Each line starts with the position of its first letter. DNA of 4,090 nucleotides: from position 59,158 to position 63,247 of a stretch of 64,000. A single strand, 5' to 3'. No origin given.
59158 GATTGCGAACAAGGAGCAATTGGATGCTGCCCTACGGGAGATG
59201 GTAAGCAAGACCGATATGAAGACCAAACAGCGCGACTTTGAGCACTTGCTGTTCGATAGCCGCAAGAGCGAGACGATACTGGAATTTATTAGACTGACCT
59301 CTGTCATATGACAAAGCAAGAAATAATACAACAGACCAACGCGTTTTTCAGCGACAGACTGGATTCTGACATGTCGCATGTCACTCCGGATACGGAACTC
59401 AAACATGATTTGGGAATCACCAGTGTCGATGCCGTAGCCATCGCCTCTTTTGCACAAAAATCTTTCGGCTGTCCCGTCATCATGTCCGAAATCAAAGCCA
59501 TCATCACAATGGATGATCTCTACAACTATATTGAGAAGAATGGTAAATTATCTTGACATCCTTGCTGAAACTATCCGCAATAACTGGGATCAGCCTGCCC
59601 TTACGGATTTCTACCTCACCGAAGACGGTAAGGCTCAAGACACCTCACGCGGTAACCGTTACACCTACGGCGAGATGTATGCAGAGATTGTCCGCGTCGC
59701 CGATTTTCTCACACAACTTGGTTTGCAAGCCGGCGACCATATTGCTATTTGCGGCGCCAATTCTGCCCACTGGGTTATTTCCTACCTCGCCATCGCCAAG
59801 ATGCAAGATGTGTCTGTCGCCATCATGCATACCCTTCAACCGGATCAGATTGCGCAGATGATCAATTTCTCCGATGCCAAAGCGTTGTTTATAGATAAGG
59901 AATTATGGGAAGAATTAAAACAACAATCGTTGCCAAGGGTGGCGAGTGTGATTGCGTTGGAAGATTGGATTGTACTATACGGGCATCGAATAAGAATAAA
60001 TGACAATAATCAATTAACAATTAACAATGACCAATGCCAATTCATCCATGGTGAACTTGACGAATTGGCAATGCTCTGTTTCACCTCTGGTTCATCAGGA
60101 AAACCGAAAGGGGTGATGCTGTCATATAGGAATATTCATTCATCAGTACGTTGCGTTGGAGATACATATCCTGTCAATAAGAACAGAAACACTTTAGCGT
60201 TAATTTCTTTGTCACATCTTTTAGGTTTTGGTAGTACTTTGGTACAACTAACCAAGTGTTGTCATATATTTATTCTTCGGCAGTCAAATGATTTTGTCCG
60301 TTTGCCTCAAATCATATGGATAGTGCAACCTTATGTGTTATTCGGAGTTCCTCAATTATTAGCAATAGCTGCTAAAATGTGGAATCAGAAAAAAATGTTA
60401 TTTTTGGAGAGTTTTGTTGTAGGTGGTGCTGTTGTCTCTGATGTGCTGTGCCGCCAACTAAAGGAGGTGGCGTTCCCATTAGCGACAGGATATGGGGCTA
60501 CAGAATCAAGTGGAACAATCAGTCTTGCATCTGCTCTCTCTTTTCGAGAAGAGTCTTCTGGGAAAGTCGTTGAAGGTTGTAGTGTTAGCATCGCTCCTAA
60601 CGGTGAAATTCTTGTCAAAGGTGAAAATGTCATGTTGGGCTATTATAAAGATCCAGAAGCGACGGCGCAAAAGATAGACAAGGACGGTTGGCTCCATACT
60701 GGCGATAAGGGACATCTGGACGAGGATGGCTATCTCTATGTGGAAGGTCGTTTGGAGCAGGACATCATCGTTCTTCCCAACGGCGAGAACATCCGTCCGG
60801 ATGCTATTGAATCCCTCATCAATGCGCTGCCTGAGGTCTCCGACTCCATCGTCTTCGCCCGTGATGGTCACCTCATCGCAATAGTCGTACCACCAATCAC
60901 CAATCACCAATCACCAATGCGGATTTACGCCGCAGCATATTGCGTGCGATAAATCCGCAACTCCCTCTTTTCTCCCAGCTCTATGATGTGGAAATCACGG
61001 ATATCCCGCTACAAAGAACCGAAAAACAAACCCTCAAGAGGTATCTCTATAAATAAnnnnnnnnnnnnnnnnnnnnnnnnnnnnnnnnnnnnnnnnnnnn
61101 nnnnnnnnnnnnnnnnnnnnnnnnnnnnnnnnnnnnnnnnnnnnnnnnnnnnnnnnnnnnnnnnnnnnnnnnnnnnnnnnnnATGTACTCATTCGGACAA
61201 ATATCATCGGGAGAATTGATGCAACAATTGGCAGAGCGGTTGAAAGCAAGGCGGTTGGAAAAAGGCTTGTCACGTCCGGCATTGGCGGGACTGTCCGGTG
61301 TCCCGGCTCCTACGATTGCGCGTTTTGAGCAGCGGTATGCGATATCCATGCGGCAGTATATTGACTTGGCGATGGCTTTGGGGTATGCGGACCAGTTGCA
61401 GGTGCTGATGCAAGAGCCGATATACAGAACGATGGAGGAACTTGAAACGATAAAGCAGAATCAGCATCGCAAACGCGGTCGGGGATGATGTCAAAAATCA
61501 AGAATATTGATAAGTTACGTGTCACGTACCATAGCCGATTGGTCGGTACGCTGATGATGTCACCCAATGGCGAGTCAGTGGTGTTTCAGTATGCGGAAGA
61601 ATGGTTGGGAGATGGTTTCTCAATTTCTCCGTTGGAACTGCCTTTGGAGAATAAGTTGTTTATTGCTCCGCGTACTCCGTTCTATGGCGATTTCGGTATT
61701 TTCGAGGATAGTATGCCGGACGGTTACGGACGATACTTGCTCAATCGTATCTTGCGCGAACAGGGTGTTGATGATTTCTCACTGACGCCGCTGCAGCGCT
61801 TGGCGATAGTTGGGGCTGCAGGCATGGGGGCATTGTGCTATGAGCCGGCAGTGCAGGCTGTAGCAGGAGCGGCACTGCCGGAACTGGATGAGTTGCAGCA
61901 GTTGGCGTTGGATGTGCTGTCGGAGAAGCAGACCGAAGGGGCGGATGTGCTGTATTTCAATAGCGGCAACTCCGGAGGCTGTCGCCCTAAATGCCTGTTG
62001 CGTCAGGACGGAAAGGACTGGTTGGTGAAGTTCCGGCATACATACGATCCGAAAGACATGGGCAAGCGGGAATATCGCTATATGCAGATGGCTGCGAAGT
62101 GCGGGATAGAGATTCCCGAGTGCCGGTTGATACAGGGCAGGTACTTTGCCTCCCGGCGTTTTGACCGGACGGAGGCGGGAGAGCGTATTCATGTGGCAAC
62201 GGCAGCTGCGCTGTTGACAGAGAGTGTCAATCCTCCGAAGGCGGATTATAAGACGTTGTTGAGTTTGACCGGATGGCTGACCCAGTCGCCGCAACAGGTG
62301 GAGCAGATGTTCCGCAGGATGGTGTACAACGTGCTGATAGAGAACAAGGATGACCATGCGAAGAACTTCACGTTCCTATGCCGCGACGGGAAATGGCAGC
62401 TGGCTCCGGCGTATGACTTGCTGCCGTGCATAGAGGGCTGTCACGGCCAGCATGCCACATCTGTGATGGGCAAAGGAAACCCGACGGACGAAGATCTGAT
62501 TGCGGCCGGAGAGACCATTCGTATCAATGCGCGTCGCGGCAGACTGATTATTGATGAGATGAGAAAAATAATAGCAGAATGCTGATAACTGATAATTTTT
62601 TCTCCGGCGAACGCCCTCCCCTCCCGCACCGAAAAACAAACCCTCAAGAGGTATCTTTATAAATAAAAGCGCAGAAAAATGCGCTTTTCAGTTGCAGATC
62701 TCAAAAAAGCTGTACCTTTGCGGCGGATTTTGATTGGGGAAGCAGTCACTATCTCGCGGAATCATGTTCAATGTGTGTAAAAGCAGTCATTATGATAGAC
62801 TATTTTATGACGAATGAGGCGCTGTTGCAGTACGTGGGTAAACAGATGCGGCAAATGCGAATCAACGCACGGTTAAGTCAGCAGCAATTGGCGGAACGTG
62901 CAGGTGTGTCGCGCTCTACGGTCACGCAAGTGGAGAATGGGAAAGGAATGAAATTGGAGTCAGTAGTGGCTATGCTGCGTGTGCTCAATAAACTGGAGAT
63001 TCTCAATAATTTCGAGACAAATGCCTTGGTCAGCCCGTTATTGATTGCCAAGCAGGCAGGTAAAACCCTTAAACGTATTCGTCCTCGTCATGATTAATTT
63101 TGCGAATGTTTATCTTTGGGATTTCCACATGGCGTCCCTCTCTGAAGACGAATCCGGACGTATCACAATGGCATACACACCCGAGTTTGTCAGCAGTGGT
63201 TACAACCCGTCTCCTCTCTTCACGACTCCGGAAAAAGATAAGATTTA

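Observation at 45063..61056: Orphan four-ketosynthase / three-ACP type II PKS-FAS-like cluster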

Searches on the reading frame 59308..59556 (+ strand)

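Call 4: search_protein_families(library=pfam, proteins=[window:59308-59556:+])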
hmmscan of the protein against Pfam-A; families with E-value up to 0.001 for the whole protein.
window:59308-59556:+ (82 aa): 1 family
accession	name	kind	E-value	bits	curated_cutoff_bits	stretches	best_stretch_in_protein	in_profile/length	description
PF00550.31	PP-binding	-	0.00011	22.8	20.8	1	15-75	8-67/67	Phosphopantetheine attachment site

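Call 8: search_protein_families(library=ncbifam, proteins=[window:59308-59556:+], max_evalue=0.01)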
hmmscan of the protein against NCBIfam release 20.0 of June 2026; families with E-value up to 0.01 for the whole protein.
window:59308-59556:+ (82 aa): 11 families
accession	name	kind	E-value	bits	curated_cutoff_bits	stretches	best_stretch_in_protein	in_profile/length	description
NF002150.0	PRK00982.1-4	subfamily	1.1e-09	38.3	66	1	1-78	1-78/80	acyl carrier protein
NF002148.0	PRK00982.1-2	subfamily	2.1e-09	37.1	71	1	3-78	2-77/79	acyl carrier protein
NF003757.0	PRK05350.1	equivalog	3.2e-09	36.8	65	1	1-77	2-78/83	acyl carrier protein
TIGR00517.1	acyl_carrier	equivalog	1.6e-08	34.3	70.45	1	3-78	1-76/77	acyl carrier protein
NF002147.0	PRK00982.1-1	equivalog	2.6e-07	30.4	84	1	1-78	3-80/83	acyl carrier protein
NF009104.0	PRK12449.1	equivalog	2.9e-07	30.3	70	1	1-77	1-77/80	acyl carrier protein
NF002151.0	PRK00982.1-5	equivalog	6.9e-07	29.3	92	1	5-78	3-76/78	acyl carrier protein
NF040636.1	AcpM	exception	0.00019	21.4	146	1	2-77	2-77/93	meromycolate extension acyl carrier protein AcpM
NF004533.0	PRK05883.1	equivalog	0.00097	18.9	72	1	12-61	30-79/100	acyl carrier protein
NF002149.0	PRK00982.1-3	equivalog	0.003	17.5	106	1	6-79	4-77/78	acyl carrier protein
NF005079.0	PRK06508.1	equivalog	0.0051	17.2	83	1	13-59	11-57/93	acyl carrier protein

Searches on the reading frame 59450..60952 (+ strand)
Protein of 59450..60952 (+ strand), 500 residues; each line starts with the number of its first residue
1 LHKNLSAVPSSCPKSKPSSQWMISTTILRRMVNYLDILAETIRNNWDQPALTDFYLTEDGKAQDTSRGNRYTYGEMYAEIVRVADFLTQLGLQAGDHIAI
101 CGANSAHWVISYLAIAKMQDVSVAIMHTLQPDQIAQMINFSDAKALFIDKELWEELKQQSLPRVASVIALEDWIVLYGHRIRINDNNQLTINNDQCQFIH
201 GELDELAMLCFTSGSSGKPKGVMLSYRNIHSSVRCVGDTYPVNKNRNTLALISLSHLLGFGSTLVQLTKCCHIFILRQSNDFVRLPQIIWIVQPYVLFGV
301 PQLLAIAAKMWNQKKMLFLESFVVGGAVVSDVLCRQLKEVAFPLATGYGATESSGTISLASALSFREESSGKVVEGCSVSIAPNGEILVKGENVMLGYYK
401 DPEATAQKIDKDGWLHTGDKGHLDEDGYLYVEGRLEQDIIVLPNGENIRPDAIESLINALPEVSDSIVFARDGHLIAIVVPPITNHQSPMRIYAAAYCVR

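Call 4: search_protein_families(library=pfam, proteins=[window:59450-60952:+])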
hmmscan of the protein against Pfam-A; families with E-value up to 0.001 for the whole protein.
window:59450-60952:+ (500 aa): 2 families
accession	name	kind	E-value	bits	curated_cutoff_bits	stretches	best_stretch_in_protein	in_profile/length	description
PF00501.34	AMP-binding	-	6.3e-57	193.6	29.9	1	44-399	7-384/384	AMP-binding enzyme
PF23562.2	AMP-binding_C_3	-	0.0009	20.1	20.8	0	438-484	2-49/124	AMP-binding enzyme C-terminal domain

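Call 8: search_protein_families(library=ncbifam, proteins=[window:59450-60952:+], max_evalue=0.01)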
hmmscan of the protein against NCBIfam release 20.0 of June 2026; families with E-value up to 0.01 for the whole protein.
window:59450-60952:+ (500 aa): 106 families (the best 25 are shown)
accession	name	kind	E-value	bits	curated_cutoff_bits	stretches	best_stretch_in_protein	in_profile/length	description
NF004837.0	PRK06187.1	subfamily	2.9e-71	240.3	476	1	66-469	29-454/531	long-chain-fatty-acid--CoA ligase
TIGR01923.1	menE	equivalog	1.2e-57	195.8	330.15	1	72-471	1-382/442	o-succinylbenzoate--CoA ligase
NF005801.1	PRK07656.1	equivalog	1.8e-53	182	657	1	68-468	24-434/500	FadD3 family acyl-CoA ligase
NF052269.1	Staph_lig_FadD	equivalog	3.2e-48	164.3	650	1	63-471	20-427/499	long-chain-fatty-acid--CoA ligase FadD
NF005307.0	PRK06839.1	equivalog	3e-47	161.4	748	1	69-472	26-428/496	o-succinylbenzoate--CoA ligase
NF009233.0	PRK12583.1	subfamily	1.8e-46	158.7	832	2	190-469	185-482/558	fatty acid CoA ligase family protein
NF002966.0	PRK03640.1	equivalog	7.3e-46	156.7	556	1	68-469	25-414/483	o-succinylbenzoate--CoA ligase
NF004758.0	PRK06087.1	equivalog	1.5e-45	155.7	736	1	62-470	42-466/548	medium-chain fatty-acid--CoA ligase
NF052580.1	Str24CoAsynCasG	equivalog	2.1e-41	141.9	750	2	319-472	318-484/548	steroid-24-oyl-CoA synthetase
NF006539.0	PRK09029.1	equivalog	9.3e-40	136.8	494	1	66-470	24-386/458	o-succinylbenzoate--CoA ligase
NF005714.0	PRK07529.1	subfamily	1.1e-39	136.3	632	1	33-466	31-504/640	acyl-CoA synthetase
NF005702.0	PRK07514.1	subfamily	2.1e-39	135.2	558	1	59-469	18-432/506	malonyl-CoA synthase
NF006182.0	PRK08316.1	subfamily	2.7e-39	135.1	663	2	67-239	33-207/523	fatty acyl-CoA synthetase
NF006181.0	PRK08314.1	subfamily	9e-39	133.1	705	1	68-470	47-485/563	long-chain-fatty-acid--CoA ligase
NF004511.1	PRK05852.1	equivalog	1.3e-38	132.9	650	1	70-474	26-441/505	FadD7 family fatty acid--CoA ligase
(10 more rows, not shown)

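Call 45: list_cluster_members(proteins=[window:59540-60952:+])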
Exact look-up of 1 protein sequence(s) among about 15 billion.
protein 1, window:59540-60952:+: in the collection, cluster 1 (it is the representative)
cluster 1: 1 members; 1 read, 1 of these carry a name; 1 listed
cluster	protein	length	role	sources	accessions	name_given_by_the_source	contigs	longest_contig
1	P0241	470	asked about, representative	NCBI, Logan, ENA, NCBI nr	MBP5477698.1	MAG: AMP-binding protein [Paludibacteraceae bacterium] | AMP-binding protein [Paludibacteraceae bacterium]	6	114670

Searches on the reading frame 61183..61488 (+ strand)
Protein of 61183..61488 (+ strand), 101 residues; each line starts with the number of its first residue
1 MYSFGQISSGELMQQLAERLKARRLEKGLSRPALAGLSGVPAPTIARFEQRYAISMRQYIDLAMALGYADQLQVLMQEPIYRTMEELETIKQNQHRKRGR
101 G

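Call 8: search_protein_families(library=ncbifam, proteins=[window:61183-61488:+], max_evalue=0.01)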
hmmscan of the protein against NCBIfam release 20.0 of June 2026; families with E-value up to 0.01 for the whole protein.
window:61183-61488:+ (101 aa): 4 families
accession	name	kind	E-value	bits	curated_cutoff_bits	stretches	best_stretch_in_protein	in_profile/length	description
NF006015.0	PRK08154.1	subfamily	5e-05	22.6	204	1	10-79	25-93/314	anaerobic benzoate catabolism transcriptional regulator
TIGR03070.1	couple_hipB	subfamily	0.0004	20.3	71.65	1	15-68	2-56/58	type II toxin-antitoxin system Y4mF family antitoxin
NF003162.0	PRK04140.1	equivalog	0.0066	15.5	263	1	18-67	129-175/317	transcriptional regulator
NF041951.1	phage_RstR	subfamily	0.0099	16.1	80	0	15-67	2-55/108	RstR family transcriptional repressor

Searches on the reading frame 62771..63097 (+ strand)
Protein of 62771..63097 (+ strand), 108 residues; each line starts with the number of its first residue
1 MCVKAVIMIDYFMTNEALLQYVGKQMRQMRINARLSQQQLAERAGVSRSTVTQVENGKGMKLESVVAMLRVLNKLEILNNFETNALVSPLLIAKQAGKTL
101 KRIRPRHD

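Call 4: search_protein_families(library=pfam, proteins=[window:62771-63097:+])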
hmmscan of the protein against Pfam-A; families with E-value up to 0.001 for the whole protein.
window:62771-63097:+ (108 aa): 9 families
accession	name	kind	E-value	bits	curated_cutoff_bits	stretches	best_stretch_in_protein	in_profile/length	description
PF13560.12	HTH_31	-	1.1e-11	45.3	27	1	23-72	3-54/64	Helix-turn-helix domain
PF01381.28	HTH_3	-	3.6e-11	43.4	23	1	26-73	1-49/55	Helix-turn-helix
PF12844.13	HTH_19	-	1.6e-06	28.4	30.2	1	23-77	1-53/64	Helix-turn-helix domain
PF13412.12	HTH_24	-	1.6e-06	28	21.9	1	32-52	15-35/48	Winged helix-turn-helix DNA-binding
PF13545.12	HTH_Crp_2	-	9.5e-06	25.9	27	1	18-54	7-42/70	Crp-like helix-turn-helix domain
PF13443.12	HTH_26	-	1.3e-05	25.8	22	1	27-73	3-51/63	Cro/C1-type HTH DNA-binding domain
PF13404.12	HTH_AsnC-type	-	4.4e-05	23.7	27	1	29-52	12-35/42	AsnC-type helix-turn-helix domain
PF04545.22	Sigma70_r4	-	0.0001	22.2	24.1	0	29-55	15-41/50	Sigma-70, region 4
PF13744.12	HTH_37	-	0.00044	20.4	27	1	25-75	22-71/80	Helix-turn-helix domain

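Call 8: search_protein_families(library=ncbifam, proteins=[window:62771-63097:+], max_evalue=0.01)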
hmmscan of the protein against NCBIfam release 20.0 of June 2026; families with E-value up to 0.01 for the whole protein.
window:62771-63097:+ (108 aa): 22 families
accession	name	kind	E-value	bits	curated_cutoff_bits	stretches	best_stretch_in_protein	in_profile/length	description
TIGR03070.1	couple_hipB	subfamily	7.5e-13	48.2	71.65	1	22-73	3-55/58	type II toxin-antitoxin system Y4mF family antitoxin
TIGR03830.1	CxxCG_CxxCG_HTH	subfamily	2.7e-07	30.4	61.8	1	21-74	65-118/127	type II TA system antitoxin MqsA family protein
NF006015.0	PRK08154.1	subfamily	6.4e-07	28.8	204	1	15-75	24-82/314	anaerobic benzoate catabolism transcriptional regulator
NF003162.0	PRK04140.1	equivalog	1e-05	24.7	263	1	23-73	128-179/317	transcriptional regulator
NF038139.1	Reg_Aceta_RamB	equivalog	3e-05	22.8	700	1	21-58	2-39/465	acetate metabolism transcriptional regulator RamB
NF038310.1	lysogeny_AimR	equivalog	3.1e-05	23.2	70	1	32-74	7-50/365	AimR family lysis-lysogeny pheromone receptor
NF007408.0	PRK09943.1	equivalog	3.8e-05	23.3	211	1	15-61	3-47/185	HTH-type transcriptional regulator PuuR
NF041951.1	phage_RstR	subfamily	7.3e-05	23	80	1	23-59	4-40/108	RstR family transcriptional repressor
NF052239.1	antitox_spr1629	equivalog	0.00031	20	335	1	21-71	2-53/377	spr1629 family repressor/antitoxin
NF047948.1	male_kill_WMK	equivalog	0.00034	20.1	300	1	19-72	160-214/300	WO male-killing family protein Wmk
NF041493.1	MobT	equivalog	0.00052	18.9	600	1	27-79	2-52/383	MobT family relaxase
NF007271.0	PRK09726.1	equivalog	0.0007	19.5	79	1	24-78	15-67/88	type II toxin-antitoxin system antitoxin HipB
NF008109.0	PRK10856.1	equivalog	0.00079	19.2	208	1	20-58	13-51/334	cytoskeleton protein RodZ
NF007257.0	PRK09706.1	subfamily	0.0014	18.5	101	1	21-58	5-42/135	transcriptional repressor DicA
NF040522.1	VC1465_fam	subfamily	0.0026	17.8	70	1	27-73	2-48/111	VC1465 family Xer recombination activation factor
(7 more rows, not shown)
